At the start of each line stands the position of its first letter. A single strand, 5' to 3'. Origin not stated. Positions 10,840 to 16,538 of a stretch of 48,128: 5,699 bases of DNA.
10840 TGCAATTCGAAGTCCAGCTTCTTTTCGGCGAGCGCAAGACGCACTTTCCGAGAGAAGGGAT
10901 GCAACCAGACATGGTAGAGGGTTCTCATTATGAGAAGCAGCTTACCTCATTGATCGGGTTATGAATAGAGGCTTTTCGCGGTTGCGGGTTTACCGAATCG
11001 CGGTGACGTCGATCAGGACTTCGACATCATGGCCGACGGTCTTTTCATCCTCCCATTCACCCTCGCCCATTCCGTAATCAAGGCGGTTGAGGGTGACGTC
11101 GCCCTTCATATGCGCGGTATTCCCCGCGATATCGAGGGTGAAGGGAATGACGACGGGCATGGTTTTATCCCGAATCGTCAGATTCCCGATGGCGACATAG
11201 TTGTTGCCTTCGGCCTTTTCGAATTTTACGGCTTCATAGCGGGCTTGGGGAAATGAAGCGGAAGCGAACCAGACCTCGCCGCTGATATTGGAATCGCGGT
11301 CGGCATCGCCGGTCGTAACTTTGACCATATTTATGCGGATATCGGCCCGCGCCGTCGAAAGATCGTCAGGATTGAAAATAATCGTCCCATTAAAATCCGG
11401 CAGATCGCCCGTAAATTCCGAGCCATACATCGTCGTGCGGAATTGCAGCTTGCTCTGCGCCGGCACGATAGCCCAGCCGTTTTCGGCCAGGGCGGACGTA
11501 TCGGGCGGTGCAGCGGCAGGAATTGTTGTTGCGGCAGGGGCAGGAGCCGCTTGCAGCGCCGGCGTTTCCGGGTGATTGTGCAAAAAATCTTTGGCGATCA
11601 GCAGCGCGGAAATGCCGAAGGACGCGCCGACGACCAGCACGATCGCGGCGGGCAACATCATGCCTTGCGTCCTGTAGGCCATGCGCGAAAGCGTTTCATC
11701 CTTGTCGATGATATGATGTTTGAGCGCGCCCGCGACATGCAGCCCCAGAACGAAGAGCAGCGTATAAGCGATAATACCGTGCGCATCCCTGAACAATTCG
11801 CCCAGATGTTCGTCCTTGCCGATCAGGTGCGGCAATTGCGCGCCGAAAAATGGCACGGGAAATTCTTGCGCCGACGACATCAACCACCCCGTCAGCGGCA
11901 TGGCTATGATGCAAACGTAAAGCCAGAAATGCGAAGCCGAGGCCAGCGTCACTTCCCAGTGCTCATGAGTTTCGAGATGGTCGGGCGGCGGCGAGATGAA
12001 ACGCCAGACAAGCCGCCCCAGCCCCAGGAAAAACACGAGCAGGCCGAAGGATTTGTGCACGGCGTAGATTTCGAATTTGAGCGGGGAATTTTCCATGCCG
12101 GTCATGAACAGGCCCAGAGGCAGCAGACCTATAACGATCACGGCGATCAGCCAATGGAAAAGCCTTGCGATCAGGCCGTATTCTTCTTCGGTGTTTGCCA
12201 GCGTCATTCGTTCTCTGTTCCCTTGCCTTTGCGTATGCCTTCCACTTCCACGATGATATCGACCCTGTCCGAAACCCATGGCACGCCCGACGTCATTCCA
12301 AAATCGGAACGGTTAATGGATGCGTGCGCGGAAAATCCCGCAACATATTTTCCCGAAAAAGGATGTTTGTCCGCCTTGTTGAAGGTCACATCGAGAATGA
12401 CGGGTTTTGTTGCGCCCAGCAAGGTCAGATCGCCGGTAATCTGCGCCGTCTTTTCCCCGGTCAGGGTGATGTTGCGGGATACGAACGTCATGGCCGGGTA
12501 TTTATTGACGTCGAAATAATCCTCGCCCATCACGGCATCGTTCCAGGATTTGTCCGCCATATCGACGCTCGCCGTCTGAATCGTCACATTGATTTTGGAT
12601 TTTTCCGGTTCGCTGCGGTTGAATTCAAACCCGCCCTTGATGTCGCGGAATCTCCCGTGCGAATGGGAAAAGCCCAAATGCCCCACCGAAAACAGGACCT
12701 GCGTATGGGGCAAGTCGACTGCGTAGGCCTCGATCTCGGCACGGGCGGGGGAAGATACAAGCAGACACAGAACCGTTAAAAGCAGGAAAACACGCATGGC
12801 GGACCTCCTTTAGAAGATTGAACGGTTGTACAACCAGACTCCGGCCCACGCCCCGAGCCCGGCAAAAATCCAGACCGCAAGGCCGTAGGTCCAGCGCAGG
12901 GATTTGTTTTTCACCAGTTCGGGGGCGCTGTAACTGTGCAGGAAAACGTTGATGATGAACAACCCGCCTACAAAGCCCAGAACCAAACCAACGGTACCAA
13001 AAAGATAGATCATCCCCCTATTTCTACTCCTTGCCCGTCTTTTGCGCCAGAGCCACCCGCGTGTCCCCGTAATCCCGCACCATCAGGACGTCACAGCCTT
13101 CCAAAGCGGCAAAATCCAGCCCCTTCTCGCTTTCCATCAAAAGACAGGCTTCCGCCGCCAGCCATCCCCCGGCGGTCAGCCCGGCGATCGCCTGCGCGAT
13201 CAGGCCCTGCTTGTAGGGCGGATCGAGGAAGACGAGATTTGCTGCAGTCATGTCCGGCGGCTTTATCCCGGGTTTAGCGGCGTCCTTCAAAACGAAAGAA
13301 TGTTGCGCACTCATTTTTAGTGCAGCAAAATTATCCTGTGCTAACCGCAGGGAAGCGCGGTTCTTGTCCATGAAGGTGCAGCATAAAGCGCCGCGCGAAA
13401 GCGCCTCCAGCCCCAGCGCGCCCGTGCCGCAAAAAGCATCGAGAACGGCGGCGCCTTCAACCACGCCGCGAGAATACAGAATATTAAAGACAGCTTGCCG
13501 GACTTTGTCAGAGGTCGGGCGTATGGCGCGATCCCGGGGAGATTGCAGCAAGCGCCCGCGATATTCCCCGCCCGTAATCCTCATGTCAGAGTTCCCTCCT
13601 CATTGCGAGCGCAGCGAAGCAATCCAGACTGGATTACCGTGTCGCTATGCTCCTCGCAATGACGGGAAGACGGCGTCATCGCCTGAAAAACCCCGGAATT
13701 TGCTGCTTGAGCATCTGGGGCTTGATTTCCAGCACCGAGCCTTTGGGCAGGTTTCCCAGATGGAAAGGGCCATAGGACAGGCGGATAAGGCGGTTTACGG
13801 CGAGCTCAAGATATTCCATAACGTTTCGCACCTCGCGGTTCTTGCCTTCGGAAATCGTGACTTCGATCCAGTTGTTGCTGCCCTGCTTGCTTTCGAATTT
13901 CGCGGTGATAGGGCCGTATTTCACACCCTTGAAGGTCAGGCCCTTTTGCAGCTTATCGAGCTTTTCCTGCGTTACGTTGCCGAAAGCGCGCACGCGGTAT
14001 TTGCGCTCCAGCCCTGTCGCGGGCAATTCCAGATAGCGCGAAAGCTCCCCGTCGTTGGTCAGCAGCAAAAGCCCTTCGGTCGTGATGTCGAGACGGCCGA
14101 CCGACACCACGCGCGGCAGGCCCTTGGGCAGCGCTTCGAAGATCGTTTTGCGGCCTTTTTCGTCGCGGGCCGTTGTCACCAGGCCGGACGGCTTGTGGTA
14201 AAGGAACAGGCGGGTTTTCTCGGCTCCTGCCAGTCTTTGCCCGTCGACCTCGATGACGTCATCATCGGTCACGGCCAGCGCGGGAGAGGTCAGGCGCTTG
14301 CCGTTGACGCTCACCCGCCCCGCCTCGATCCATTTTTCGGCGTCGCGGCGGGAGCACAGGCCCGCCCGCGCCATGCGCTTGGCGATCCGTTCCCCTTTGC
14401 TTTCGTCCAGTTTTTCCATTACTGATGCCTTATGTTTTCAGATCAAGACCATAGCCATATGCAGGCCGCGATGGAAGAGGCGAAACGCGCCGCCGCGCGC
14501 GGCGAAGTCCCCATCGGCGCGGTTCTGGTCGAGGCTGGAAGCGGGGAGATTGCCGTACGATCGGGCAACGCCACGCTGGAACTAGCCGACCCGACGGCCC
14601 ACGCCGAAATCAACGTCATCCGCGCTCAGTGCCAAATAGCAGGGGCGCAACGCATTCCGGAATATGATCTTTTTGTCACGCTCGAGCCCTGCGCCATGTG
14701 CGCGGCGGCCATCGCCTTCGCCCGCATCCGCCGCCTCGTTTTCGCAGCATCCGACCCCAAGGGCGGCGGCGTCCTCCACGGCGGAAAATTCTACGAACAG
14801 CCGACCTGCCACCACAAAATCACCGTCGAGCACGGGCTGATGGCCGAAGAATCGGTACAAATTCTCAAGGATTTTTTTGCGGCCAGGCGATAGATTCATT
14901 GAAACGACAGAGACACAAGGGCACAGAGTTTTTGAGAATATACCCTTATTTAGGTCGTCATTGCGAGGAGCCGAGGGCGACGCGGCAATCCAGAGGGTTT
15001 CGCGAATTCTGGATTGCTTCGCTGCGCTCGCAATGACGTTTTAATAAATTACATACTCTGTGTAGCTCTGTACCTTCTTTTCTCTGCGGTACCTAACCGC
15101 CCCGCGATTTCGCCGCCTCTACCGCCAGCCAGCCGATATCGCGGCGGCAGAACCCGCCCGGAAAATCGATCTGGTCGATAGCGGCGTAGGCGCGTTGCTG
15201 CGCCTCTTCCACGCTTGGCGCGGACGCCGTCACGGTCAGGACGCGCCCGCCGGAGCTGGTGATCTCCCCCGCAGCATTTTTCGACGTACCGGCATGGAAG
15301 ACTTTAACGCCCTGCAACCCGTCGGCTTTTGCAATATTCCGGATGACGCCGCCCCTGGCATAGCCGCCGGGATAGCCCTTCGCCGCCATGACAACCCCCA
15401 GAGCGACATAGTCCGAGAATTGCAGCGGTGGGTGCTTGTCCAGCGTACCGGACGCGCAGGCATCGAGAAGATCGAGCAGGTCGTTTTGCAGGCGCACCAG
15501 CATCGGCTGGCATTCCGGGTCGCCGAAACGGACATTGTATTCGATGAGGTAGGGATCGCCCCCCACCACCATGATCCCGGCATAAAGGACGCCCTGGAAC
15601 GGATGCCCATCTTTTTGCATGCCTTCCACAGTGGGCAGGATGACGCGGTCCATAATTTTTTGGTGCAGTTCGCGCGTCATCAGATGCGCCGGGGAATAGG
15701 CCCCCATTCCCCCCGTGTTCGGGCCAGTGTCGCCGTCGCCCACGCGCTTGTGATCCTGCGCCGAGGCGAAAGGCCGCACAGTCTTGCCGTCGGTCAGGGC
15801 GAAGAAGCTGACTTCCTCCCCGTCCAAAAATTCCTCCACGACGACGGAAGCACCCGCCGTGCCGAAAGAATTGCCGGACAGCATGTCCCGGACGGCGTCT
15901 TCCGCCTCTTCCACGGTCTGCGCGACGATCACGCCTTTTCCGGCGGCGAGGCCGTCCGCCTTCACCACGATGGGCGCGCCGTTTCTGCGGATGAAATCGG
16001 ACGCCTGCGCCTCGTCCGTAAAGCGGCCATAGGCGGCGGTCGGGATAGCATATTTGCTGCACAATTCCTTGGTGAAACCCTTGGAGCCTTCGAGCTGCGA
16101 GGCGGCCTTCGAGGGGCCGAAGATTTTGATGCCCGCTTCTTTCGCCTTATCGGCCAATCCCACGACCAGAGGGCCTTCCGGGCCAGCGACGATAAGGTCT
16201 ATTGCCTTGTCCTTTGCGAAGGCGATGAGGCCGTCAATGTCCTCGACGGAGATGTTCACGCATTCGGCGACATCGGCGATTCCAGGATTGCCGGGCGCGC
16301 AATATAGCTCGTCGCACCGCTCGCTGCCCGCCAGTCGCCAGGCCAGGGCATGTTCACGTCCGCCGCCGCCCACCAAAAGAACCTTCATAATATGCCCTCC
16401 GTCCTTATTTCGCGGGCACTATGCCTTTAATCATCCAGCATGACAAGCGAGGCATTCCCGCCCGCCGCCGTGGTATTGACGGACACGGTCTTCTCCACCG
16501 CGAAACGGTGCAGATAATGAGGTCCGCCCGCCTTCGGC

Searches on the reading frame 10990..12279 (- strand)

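Call 11: search_protein_families(library=pfam, proteins=[window:10990-12279:-], max_evalue=0.001)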
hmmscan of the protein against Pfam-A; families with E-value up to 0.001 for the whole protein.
window:10990-12279:- (429 aa): 2 families
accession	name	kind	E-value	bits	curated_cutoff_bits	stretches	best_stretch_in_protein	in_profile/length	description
PF01292.26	Ni_hydr_CYTB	-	5.7e-34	117.9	30.1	1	34-200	2-176/179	Prokaryotic cytochrome b561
PF04264.18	YceI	-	1.4e-29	103.8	23.7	1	269-427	1-150/150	YceI-like domain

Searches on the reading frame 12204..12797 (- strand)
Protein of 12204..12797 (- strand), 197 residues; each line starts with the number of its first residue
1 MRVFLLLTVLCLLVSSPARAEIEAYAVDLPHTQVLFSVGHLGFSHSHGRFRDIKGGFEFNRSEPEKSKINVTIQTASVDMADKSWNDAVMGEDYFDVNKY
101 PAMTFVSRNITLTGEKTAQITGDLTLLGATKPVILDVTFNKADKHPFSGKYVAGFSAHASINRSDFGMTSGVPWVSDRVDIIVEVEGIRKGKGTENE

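Call 11: search_protein_families(library=pfam, proteins=[window:12204-12797:-], max_evalue=0.001)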
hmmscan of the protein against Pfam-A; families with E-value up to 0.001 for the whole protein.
window:12204-12797:- (197 aa): 1 family
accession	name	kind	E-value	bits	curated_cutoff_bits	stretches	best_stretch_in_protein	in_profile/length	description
PF04264.18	YceI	-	1.3e-40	139.7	23.7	1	25-186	1-149/150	YceI-like domain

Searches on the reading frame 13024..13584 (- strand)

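Call 11: search_protein_families(library=pfam, proteins=[window:13024-13584:-], max_evalue=0.001)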
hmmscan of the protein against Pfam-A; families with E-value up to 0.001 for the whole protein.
window:13024-13584:- (186 aa): 3 families
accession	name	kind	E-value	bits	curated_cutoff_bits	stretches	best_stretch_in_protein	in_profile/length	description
PF03602.21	Cons_hypoth95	-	2.9e-43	148.1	24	1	1-179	1-180/182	Conserved hypothetical protein 95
PF05175.20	MTS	-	9.1e-07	29.1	23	1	44-129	32-113/170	Methyltransferase small domain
PF13649.12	Methyltransf_25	-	3.4e-05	24.9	27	1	47-140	1-97/97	Methyltransferase domain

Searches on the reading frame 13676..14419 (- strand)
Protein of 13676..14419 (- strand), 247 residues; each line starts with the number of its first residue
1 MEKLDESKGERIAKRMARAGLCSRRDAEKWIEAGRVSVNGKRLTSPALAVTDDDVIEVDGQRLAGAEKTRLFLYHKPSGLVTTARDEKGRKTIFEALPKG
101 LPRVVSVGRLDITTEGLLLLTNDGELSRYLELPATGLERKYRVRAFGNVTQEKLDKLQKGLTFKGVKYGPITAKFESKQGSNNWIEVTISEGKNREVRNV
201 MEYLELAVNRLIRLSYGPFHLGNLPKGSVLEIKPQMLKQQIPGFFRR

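Call 12: search_protein_families(library=pfam, proteins=[window:13676-14419:-], max_evalue=0.001)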
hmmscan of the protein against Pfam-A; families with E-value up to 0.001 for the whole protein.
window:13676-14419:- (247 aa): 2 families
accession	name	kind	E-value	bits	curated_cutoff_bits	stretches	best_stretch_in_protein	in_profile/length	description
PF00849.27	PseudoU_synth_2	-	3.1e-18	66.9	26.8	1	71-202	2-151/152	RNA pseudouridylate synthase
PF01479.30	S4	-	3.5e-13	49.5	22.8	1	10-56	1-48/48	S4 domain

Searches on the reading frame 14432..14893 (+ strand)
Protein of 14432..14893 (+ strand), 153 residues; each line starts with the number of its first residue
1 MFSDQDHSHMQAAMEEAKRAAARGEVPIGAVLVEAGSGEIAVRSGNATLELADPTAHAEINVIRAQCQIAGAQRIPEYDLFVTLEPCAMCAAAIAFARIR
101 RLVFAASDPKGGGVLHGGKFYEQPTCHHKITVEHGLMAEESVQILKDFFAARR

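Call 12: search_protein_families(library=pfam, proteins=[window:14432-14893:+], max_evalue=0.001)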
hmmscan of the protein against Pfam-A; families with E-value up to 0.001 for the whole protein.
window:14432-14893:+ (153 aa): 3 families
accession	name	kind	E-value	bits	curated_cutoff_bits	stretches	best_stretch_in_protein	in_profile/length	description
PF14437.12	MafB19-deam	-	1.1e-24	87.4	27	1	7-153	4-142/142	MafB19-like deaminase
PF00383.29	dCMP_cyt_deam_1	-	1.7e-23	82.8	25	1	4-105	2-101/102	Cytidine and deoxycytidylate deaminase zinc-binding region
PF14439.12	Bd3614-deam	-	1.1e-06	29.1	38.5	1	30-97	12-77/113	Bd3614-like deaminase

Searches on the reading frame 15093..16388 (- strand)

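Call 12: search_protein_families(library=pfam, proteins=[window:15093-16388:-], max_evalue=0.001)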
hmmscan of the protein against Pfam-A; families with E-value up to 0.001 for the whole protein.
window:15093-16388:- (431 aa): 7 families
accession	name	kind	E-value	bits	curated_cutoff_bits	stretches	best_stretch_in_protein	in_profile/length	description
PF01071.24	GARS_A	-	1.5e-81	273.4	27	1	101-293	1-194/194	Phosphoribosylglycinamide synthetase, ATP-grasp (A) domain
PF02844.21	GARS_N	-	2.5e-38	131.3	29.5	1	1-100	1-100/100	Phosphoribosylglycinamide synthetase, N domain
PF02843.22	GARS_C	-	6e-30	103.9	34.8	1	329-420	1-91/92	Phosphoribosylglycinamide synthetase, C domain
PF02222.28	ATP-grasp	-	1.1e-05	25.6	27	1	110-194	3-83/179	ATP-grasp domain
PF02655.19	ATP-grasp_3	-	7.9e-05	23.2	23.2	1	132-288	26-157/160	ATP-grasp domain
PF02786.22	CPSase_L_D2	-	0.00018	21.5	19.8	1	116-190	15-91/211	Carbamoyl-phosphate synthase L chain, ATP binding domain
PF18603.7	LAL_C2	-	0.00068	20.3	29.4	0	353-409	18-75/78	L-amino acid ligase C-terminal domain 2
